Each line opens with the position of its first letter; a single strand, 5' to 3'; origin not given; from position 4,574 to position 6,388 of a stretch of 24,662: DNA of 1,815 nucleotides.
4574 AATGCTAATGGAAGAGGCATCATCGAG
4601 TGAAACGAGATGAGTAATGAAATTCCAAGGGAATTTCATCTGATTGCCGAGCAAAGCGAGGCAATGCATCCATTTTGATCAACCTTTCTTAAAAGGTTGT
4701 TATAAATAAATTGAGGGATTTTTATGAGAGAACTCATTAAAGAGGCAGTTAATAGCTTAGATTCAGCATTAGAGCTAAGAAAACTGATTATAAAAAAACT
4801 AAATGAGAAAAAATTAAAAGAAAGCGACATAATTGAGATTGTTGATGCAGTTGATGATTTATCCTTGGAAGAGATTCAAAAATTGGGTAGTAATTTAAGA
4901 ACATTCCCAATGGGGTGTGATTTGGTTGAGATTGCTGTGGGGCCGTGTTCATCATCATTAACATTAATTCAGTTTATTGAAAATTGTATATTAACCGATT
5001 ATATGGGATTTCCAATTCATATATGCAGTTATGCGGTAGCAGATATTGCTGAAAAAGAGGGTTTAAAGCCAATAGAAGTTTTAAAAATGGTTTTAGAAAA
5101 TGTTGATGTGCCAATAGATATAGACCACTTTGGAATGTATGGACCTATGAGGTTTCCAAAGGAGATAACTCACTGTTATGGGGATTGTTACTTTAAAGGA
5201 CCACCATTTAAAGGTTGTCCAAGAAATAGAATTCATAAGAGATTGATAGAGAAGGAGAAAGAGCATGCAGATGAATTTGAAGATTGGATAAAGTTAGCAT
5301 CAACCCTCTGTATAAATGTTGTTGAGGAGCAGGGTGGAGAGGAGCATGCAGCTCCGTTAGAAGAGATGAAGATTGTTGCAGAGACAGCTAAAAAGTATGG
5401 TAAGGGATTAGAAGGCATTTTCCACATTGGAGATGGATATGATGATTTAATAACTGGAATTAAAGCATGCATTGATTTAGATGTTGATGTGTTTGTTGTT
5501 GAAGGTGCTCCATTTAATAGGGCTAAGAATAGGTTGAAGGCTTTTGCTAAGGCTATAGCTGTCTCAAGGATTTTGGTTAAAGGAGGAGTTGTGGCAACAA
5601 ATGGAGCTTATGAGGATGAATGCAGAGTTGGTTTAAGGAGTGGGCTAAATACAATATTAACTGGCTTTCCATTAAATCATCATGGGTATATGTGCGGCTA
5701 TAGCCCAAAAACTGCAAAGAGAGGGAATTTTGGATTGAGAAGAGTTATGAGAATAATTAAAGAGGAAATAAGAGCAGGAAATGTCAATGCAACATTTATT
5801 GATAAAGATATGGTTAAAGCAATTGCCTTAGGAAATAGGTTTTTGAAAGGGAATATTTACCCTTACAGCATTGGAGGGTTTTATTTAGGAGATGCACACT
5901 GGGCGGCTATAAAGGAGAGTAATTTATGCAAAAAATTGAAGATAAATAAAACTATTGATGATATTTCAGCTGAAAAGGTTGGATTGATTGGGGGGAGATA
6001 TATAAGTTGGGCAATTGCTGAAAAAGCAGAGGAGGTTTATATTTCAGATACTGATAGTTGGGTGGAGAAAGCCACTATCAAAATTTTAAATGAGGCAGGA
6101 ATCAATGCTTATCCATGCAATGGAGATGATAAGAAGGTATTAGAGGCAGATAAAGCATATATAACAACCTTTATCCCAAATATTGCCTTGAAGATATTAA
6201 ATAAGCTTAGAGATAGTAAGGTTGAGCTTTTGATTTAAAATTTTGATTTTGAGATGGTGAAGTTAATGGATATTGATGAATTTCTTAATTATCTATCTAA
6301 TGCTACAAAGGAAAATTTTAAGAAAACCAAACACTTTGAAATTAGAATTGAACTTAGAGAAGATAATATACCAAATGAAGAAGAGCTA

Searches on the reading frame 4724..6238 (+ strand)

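Call 55: search_protein_families(library=pfam, proteins=[window:4724-6238:+])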
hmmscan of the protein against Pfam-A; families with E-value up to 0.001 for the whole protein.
window:4724-6238:+ (504 aa): 1 family
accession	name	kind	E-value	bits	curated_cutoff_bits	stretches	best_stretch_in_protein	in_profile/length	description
PF10113.14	Fibrillarin_2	-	2.7e-244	811.9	25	1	1-498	1-498/501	FeGP cofactor biosynthesis protein, fibrillarin family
